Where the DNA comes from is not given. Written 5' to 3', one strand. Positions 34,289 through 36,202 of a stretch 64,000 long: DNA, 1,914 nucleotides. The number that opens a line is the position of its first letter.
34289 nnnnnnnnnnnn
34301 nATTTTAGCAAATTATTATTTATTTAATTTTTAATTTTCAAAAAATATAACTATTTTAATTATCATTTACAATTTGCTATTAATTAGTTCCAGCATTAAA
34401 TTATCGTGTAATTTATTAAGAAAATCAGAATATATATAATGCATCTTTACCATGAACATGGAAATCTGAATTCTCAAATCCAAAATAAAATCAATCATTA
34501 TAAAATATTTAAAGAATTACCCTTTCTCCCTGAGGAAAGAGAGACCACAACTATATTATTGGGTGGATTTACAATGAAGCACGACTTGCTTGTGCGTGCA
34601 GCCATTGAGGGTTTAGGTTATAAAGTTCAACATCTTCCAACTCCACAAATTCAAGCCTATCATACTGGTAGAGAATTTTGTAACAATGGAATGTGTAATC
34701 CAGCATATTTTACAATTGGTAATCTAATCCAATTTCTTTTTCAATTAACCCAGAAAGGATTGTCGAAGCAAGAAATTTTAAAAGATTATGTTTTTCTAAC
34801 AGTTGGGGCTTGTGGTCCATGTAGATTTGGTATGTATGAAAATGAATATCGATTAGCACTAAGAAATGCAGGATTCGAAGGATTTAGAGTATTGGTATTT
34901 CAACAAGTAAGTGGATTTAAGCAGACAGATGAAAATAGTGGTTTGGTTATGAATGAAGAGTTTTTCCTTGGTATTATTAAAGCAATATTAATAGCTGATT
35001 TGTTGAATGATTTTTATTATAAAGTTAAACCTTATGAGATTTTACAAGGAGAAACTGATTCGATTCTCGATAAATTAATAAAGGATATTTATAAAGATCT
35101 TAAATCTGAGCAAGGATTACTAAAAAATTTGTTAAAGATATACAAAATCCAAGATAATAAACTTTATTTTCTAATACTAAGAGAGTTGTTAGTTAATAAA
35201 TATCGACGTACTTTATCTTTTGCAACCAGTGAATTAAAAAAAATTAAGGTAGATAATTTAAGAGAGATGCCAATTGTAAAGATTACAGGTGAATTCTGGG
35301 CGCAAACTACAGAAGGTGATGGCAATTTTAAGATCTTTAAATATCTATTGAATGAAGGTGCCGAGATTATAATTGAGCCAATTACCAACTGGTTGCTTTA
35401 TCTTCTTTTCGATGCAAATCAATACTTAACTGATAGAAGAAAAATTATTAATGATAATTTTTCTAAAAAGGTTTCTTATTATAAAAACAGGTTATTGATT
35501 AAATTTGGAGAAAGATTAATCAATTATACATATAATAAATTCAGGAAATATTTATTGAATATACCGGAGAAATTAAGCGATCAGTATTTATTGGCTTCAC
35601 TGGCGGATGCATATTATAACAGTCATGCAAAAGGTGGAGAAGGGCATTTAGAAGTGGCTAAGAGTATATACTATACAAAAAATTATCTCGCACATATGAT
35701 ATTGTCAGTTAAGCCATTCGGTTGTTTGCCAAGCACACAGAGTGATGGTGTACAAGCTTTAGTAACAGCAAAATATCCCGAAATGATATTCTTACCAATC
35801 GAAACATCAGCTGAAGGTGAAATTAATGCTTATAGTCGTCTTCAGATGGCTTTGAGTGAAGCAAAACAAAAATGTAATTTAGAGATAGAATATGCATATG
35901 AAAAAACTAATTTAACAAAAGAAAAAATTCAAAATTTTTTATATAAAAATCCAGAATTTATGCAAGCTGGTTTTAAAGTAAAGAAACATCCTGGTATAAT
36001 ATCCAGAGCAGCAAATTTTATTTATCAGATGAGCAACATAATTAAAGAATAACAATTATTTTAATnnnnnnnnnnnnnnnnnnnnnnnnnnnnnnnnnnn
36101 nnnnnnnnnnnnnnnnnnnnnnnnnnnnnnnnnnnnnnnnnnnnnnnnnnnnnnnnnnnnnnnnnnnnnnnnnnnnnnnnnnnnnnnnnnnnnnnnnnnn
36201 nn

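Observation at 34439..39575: Uncharacterised two-gene module: Cys-rich protein plus tandem HgdC-like (BadF/BadG/BcrA/BcrD) double ATPase with long C-terminal domain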

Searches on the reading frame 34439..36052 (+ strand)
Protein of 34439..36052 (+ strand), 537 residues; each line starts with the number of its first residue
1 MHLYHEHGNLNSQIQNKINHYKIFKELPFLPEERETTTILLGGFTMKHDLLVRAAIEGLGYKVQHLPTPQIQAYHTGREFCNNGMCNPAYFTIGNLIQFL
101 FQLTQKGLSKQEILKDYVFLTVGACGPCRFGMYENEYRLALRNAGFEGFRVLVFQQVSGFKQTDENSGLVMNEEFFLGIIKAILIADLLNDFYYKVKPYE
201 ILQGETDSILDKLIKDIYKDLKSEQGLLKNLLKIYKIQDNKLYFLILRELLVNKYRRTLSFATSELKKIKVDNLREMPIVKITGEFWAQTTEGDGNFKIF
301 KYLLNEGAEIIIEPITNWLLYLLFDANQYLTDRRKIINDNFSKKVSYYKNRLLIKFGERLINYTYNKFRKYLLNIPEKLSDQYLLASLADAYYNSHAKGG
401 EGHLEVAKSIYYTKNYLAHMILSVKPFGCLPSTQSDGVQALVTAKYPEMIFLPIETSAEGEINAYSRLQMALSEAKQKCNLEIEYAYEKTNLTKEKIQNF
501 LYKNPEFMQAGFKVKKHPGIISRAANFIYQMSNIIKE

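Call 7: search_protein_families(library=pfam, proteins=[window:34439-36052:+], max_evalue=0.01)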
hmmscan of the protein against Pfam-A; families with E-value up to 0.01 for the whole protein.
window:34439-36052:+ (537 aa): 0 families

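Call 8: search_protein_families(library=ncbifam, proteins=[window:34439-36052:+], max_evalue=0.01)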
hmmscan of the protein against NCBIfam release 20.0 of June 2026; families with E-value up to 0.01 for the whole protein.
window:34439-36052:+ (537 aa): 0 families

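Call 11: search_solved_structures(query=window:34439-36052:+, max_evalue=10)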
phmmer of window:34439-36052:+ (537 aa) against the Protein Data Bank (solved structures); distinct sequences matched with E-value up to 10: 3.
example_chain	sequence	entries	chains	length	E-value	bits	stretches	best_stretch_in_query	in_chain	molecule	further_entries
2n32_A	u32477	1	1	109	0.34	12.9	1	322-403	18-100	Nisin immunity protein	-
6vhi_A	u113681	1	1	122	2.1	10.3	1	76-152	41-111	Protein ILRUN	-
5xhb_A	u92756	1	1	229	7.1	8.6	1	323-404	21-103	Nisin immunity protein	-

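Call 12: find_homologous_proteins(query=window:34439-36052:+)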
Query window:34439-36052:+ (537 aa): 7208 proteins with E <= 0.001 among 8000 candidates; the best 120 are listed.
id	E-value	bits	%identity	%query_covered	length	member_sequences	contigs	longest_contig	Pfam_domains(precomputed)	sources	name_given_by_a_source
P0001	0.0e+0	1205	99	100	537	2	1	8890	-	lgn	-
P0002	0.0e+0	1019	84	100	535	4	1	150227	-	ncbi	-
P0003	5.0e-270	915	74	99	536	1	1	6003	-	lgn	-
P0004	2.4e-263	893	74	99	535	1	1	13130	-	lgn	-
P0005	3.0e-245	833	70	98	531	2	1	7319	-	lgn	-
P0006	1.6e-207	709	60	98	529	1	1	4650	-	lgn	-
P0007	5.4e-206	704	58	96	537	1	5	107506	-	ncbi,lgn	-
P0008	1.6e-204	699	59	97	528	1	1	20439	-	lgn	-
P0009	6.3e-203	693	58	97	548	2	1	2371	-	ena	-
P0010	6.8e-203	693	57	98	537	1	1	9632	-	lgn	-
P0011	7.6e-203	693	59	97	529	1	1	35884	-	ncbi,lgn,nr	ncbi:MAG: hypothetical protein Q8K98_12005 [Bacteroidota bacterium]|nr:hypothetical protein [Bactero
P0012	2.6e-202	691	58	96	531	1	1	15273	-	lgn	-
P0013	4.1e-202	691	58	97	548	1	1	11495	-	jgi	jgi:predicted nucleotide-binding protein (sugar kinase/HSP70/actin superfamily)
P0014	5.2e-202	690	58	95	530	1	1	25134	-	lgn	-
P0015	1.3e-201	689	57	96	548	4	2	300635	-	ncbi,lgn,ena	-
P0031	6.2e-163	561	48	97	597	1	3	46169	-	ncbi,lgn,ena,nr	ncbi:MAG TPA: activator of (R)-2-hydroxyglutaryl-CoA dehydratase [Ignavibacteria bacterium]|nr:activ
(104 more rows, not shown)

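Call 30: find_related_loci(query=window:34439-36049:+, collection=genome_contigs, flank=8000)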
Query window:34439-36049:+ (537 aa) in genome_contigs; peptide patterns used: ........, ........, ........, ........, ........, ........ (x = any residue, [..] = any of these).
65 stretches matched a pattern; 9 encode a relative of the query (tblastn E <= 1e-3); 9 distinct loci.
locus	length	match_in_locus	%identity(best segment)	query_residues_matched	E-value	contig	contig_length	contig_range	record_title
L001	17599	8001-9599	84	1-535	0e+0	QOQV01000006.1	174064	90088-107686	MAG: Ignavibacteriae bacterium isolate BY39 NODE_90, whole genome shotgun sequence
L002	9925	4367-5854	43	9-531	1e-130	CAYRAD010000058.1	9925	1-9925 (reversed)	MAG TPA_asm: uncultured Vicingus sp. isolate binchicken_co275_22 genome assembly, contig: NODE_10905_length_9925_cov_8.1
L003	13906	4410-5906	42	12-536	4e-129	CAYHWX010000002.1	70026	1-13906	MAG TPA_asm: uncultured Vicingus sp. isolate ERP119705_co15_575 genome assembly, contig: NODE_213_length_70026_cov_6.872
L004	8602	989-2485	42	12-536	2e-128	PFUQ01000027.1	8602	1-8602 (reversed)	MAG: Flavobacteriales bacterium CG_4_9_14_3_um_filter_32_8 CG_4_9_14_3_um_filter_150_scaffold_9738_c, whole genome shotg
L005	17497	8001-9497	42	12-536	6e-128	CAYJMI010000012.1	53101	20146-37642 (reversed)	MAG TPA_asm: uncultured Vicingus sp. isolate ERP124720_co1_76 genome assembly, contig: NODE_875_length_53101_cov_5.94525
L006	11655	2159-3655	42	12-536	2e-124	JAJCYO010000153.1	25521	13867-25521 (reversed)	MAG: Flavobacteriales bacterium isolate OFTM342 OFTM342_152, whole genome shotgun sequence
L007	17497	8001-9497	41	12-536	5e-122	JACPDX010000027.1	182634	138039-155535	MAG: Bacteroidetes bacterium isolate NC_groundwater_320_Ag_B-0.1um_33_10 GD18-4_B1_scaffold_193663, whole genome shotgun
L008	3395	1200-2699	41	12-536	9e-126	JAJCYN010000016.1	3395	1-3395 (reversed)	MAG: Flavobacteriales bacterium isolate OFTM231 OFTM231_15, whole genome shotgun sequence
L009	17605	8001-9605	43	19-536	1e-150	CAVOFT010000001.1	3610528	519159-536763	MAG: uncultured bacterium isolate MFD09964.bin.1.74 genome assembly, contig: contig_1130, whole genome shotgun sequence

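Call 32: predict_structure(alignment_id=A1)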
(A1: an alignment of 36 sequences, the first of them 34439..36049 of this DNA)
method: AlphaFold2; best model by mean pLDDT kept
length: 537 residues; sequences in the alignment: 36
mean_pLDDT: 80.3   pTM: 0.84
mean pLDDT of the five models: 80.3, 80.2, 78.7, 78.1, 76.9
residues with pLDDT >= 90: 203; 70-90: 207; 50-70: 95; < 50: 32
segments of 3 or more residues with pLDDT < 50: 1-13, 15-17, 127-131, 156-161, 396-399
pLDDT, mean of each block of 10 residues (from residue 1): 40 49 63 83 83 91 86 84 69 89 95 89 53 70 88 55 54 82 92 95 94 93 88 76 81 77 92 96 71 71 92 84 78 59 81 87 92 92 80 52 74 92 68 62 80 69 82 95 97 96 94 93 97 93
secondary structure, 60 per line:
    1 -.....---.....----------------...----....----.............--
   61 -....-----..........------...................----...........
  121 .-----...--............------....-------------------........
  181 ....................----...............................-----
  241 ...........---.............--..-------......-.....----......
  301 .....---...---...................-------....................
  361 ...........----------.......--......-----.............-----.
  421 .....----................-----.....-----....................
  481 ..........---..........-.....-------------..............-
elements in order: H2-6 H10-14 E38-41 H46-58 E62-65 H71-80 H87-105 H110-116 E117-121 H132-143 E150-153 H173-199 H205-235 H241-251 H255-267 E279-284 H286-290 H295-305 E309-311 H315-333 H341-371 H382-388 H391-396 H402-414 E420-425 H430-445 E451-455 H461-490 H494-503 H505-508 H523-536

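Call 34: fold_search(model_id=the predicted structure, library=pdb)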
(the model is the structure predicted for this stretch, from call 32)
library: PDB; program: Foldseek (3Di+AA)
matches with E <= 10: 270; with E <= 0.001: 6
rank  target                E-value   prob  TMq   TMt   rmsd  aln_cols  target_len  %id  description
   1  7yzm_A                1.4e-04  1.00  0.35  0.43  13.0       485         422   10  MgADPNP-bound DCCP:DCCP-R complex (released 2022-12-28)
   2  7yyl_A                1.7e-04  1.00  0.35  0.43  12.8       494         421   11  nucleotide-free DCCP:DCCP-R complex (released 2022-12-28)
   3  7yyl_D                2.9e-04  1.00  0.34  0.41  10.9       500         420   11  nucleotide-free DCCP:DCCP-R complex (released 2022-12-28)
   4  6eno                  3.4e-04  1.00  0.34  0.41  13.4       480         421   10  Double cubane cluster oxidoreductase (released 2018-03-14)
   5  7yyl_B                5.6e-04  1.00  0.36  0.45  12.2       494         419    9  nucleotide-free DCCP:DCCP-R complex (released 2022-12-28)
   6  8s02_A                9.7e-04  0.99  0.29  0.34  12.5       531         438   11  BzdNO-benzoyl-CoA complex (released 2025-03-05)
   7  3o3m_B                1.1e-03  1.00  0.35  0.46  11.0       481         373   11  (R)-2-Hydroxyisocaproyl-CoA Dehydratase (released 2011-03-16)
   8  8s2r_C                1.1e-03  0.97  0.26  0.31  12.4       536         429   12  BzdNO in partially coenzyme A - free state (released 2025-03-05)
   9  8s02_C                2.1e-03  0.98  0.29  0.34  12.6       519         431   12  BzdNO-benzoyl-CoA complex (released 2025-03-05)
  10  8s02_B                3.6e-03  0.99  0.33  0.43  11.6       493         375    9  BzdNO-benzoyl-CoA complex (released 2025-03-05)
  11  3o3n_B                4.8e-03  1.00  0.35  0.46  10.8       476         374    9  (R)-2-hydroxyisocaproyl-CoA dehydratase in complex with its substrate (R)-2-hydroxyisocaproyl-CoA (released 2011-03-16)
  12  3o3m_D                5.1e-03  0.99  0.35  0.46  10.9       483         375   12  (R)-2-Hydroxyisocaproyl-CoA Dehydratase (released 2011-03-16)
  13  9g87_A                3.1e-02  0.75  0.29  0.33  13.0       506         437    9  3-methylbenzoyl-CoA reductase from Thauera chlorobenzoica (subunits MbdON ) (released 2026-02-04)
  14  9gai_A                7.3e-02  0.63  0.30  0.35  12.4       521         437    9  3-methylbenzoyl-CoA reductase from Thauera chlorobenzoica (MbdONPQ) (released 2026-02-18)
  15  1iri_A                8.4e-02  0.20  0.16  0.16  20.7       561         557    8  Crystal structure of human autocrine motility factor complexed with an inhibitor (released 2002-06-05)
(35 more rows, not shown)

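Call 39: search_protein_representatives(alignment_id=A1)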
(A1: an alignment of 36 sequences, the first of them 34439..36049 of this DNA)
Query: 36 sequences, 587 profile positions. Proteins with E-value up to 0.001 (for the whole library): 2291; up to 1e-10: 1371; up to 1e-30: 478. The best 150 are listed.
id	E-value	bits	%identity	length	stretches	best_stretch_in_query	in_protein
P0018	3.7e-263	891.0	-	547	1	30-578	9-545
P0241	1.2e-262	889.3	-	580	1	16-578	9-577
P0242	1.3e-234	796.8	-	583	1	16-577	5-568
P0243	1.6e-230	783.2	-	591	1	19-579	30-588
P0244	8.5e-214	728.0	-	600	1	16-579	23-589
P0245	3.5e-209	712.8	-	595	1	33-580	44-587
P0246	6.8e-203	692.0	-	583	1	40-578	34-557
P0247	7.0e-195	665.6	-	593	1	41-583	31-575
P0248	1.5e-190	651.3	-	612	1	11-581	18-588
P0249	7.5e-188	642.4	-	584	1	35-581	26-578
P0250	9.5e-187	638.7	-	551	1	38-527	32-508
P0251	2.8e-182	623.9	-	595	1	41-577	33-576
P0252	5.6e-182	623.0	-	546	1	38-537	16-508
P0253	4.1e-179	613.5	-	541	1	42-578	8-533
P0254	8.4e-178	609.2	-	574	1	35-576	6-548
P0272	1.4e-150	519.2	-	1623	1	58-581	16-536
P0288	5.4e-133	461.2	-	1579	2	42-248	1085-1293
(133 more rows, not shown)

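Call 69: search_protein_families(library=pfam, proteins=[L007:9622-11493:+, L007:3045-4361:-, L007:1783-2940:-, L007:11633-12073:+, L007:12157-12705:+], max_evalue=0.0001)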
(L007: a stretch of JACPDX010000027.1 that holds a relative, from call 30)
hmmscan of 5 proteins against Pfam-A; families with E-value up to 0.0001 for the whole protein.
L007:9622-11493:+ (623 aa): 2 families
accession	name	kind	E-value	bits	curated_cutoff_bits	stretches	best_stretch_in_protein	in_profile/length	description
PF04055.27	Radical_SAM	-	3.2e-15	57.1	29.5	1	351-510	3-164/166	Radical SAM superfamily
PF02310.24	B12-binding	-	5.3e-05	23.5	32.1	0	195-257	43-103/121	B12 binding domain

L007:3045-4361:- (438 aa): 4 families
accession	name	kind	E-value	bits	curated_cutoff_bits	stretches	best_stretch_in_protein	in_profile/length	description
PF00270.35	DEAD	-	7.2e-38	130.4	26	1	22-181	2-163/167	DEAD/DEAH box helicase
PF00271.37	Helicase_C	-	1.5e-26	93.2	23.5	1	216-324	2-110/110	Helicase conserved C-terminal domain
PF03880.21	DbpA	-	4.9e-19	68.6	25.6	1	364-434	1-71/72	DbpA RNA binding domain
PF04851.21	ResIII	-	2e-09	38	22.5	1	20-177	4-161/164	Type III restriction enzyme, res subunit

L007:1783-2940:- (385 aa): 2 families
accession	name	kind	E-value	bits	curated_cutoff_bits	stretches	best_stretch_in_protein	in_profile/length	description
PF07944.18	Beta-AFase-like_GH127_cat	-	1.5e-06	27.9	24.9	1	70-227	59-208/376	Beta-L-arabinofuranosidase, GH127 catalytic domain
PF07470.19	Glyco_hydro_88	-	1e-05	25.1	26.6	0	138-234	32-116/352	Glycosyl Hydrolase Family 88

L007:11633-12073:+ (146 aa): 1 family
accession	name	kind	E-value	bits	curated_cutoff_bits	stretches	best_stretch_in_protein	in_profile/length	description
PF00072.30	Response_reg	-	1.1e-14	54.9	30.2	1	8-112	1-99/111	Response regulator receiver domain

L007:12157-12705:+ (182 aa): 1 family
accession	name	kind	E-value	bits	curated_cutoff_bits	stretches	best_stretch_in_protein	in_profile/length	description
PF00072.30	Response_reg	-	8.8e-13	48.8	30.2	1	24-136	1-100/111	Response regulator receiver domain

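Call 78: search_protein_families(library=pfam, proteins=[P0031, P0272, P0288], max_evalue=0.01)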
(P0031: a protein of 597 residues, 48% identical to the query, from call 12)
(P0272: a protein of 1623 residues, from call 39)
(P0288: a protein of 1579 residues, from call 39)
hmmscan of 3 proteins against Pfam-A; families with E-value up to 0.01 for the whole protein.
P0031 (597 aa): 0 families

P0272 (1623 aa): 2 families
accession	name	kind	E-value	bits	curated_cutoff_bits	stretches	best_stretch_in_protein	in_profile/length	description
PF01869.26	BcrAD_BadFG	-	2.6e-66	224.4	31.5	2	903-1169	1-271/271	BadF/BadG/BcrA/BcrD ATPase family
PF09989.15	DUF2229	-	1.1e-40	140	29.4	1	1281-1511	1-217/218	CoA enzyme activase uncharacterised domain (DUF2229)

P0288 (1579 aa): 2 families
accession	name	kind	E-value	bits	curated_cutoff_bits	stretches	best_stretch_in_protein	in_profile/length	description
PF01869.26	BcrAD_BadFG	-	2.2e-68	231.2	31.5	2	348-610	1-271/271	BadF/BadG/BcrA/BcrD ATPase family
PF09989.15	DUF2229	-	9.4e-48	163.1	29.4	1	726-956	1-216/218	CoA enzyme activase uncharacterised domain (DUF2229)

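Call 84: find_related_loci(query=A1, collection=metagenome_contigs, flank=10000)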
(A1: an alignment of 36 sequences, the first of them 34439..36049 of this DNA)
Query A1 (537 aa) in metagenome_contigs; peptide patterns used: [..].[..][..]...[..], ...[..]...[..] (x = any residue, [..] = any of these).
600 stretches matched a pattern (row limit reached: there are more); 581 encode a relative of the query (tblastn E <= 1e-3); the best 80 are kept; 80 distinct loci.
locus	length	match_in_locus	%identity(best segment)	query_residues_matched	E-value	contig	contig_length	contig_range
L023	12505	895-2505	47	18-536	5e-168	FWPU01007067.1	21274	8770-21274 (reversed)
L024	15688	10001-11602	47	20-536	6e-167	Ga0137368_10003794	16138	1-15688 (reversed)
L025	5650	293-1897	48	17-537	4e-168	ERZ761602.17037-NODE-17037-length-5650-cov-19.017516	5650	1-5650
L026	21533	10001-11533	46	26-536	1e-163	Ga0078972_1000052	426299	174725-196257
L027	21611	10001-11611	47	15-537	3e-163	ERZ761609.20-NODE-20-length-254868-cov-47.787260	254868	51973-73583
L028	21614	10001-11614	46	14-536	1e-162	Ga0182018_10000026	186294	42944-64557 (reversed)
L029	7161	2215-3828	46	15-537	1e-162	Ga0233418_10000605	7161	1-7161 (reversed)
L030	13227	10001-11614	47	14-536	4e-162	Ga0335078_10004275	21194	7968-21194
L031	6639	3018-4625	46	18-536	1e-162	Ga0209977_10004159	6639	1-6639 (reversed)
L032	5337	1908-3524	46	14-537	9e-164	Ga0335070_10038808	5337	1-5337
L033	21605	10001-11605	45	18-537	2e-161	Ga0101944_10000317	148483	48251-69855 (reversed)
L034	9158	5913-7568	44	3-536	2e-161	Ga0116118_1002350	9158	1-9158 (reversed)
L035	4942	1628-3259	44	9-537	9e-165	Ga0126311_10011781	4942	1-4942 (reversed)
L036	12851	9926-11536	47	15-536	4e-161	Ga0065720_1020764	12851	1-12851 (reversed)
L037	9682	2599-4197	47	15-532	4e-161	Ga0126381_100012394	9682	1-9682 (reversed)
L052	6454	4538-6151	45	14-536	8e-160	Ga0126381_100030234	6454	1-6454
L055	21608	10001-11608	46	14-532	1e-158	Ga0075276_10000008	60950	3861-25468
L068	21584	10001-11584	45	26-536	6e-158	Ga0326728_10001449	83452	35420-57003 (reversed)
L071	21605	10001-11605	44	17-537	1e-157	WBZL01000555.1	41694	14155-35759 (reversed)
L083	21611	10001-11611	45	15-536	8e-157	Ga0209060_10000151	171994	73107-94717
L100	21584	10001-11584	45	26-536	3e-155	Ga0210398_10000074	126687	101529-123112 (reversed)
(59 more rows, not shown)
